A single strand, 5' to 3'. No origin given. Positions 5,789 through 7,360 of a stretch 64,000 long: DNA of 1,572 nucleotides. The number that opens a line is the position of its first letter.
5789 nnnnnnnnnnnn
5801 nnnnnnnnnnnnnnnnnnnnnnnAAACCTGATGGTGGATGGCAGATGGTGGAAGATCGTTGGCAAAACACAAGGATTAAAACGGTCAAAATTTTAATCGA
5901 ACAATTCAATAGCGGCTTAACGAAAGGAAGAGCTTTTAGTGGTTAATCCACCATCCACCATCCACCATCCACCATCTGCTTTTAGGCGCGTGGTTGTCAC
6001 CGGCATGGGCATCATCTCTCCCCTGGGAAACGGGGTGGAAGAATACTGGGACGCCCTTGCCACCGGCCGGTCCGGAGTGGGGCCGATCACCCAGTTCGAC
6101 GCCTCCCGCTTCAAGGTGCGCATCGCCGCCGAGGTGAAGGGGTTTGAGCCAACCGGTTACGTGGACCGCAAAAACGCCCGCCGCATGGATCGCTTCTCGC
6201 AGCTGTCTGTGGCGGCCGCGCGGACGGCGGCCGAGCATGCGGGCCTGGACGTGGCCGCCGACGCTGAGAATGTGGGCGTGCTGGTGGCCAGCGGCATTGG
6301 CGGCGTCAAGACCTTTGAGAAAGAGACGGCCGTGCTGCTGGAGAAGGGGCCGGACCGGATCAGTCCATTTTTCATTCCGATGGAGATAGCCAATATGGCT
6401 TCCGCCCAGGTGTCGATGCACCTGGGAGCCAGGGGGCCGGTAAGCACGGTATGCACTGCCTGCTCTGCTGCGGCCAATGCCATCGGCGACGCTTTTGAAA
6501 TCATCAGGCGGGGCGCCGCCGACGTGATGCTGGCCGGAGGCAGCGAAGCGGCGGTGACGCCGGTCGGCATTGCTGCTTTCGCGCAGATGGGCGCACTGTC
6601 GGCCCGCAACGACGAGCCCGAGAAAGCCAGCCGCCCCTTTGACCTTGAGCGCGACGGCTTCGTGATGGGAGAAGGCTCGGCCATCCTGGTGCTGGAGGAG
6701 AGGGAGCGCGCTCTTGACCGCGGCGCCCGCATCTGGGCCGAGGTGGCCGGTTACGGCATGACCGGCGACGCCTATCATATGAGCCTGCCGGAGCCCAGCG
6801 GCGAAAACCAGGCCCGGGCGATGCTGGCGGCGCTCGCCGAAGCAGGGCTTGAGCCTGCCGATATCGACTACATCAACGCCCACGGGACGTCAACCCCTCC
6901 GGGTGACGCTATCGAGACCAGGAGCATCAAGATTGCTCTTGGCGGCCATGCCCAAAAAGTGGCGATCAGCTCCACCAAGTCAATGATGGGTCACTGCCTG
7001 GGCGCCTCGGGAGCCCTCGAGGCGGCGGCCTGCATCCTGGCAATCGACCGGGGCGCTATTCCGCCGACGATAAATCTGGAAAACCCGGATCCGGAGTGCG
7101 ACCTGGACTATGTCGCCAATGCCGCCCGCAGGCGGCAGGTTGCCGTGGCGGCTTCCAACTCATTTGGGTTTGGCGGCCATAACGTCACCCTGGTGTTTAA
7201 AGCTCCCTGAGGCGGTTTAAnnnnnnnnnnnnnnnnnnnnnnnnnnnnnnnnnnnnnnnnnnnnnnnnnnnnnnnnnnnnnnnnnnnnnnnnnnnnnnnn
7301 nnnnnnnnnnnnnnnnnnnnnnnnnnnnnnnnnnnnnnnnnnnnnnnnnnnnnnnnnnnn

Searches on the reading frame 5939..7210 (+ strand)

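Call 36: search_protein_families(library=pfam, proteins=[window:5939-7210:+], max_evalue=0.00001)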
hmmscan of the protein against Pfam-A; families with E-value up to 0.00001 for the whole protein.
window:5939-7210:+ (423 aa): 2 families
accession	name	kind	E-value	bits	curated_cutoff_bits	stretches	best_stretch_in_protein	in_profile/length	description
PF00109.32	ketoacyl-synt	-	7.4e-60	203.1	20.8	1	16-258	2-252/252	Beta-ketoacyl synthase, N-terminal domain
PF02801.28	Ketoacyl-synt_C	-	6.3e-42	142.8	20.8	1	267-381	2-119/119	Beta-ketoacyl synthase, C-terminal domain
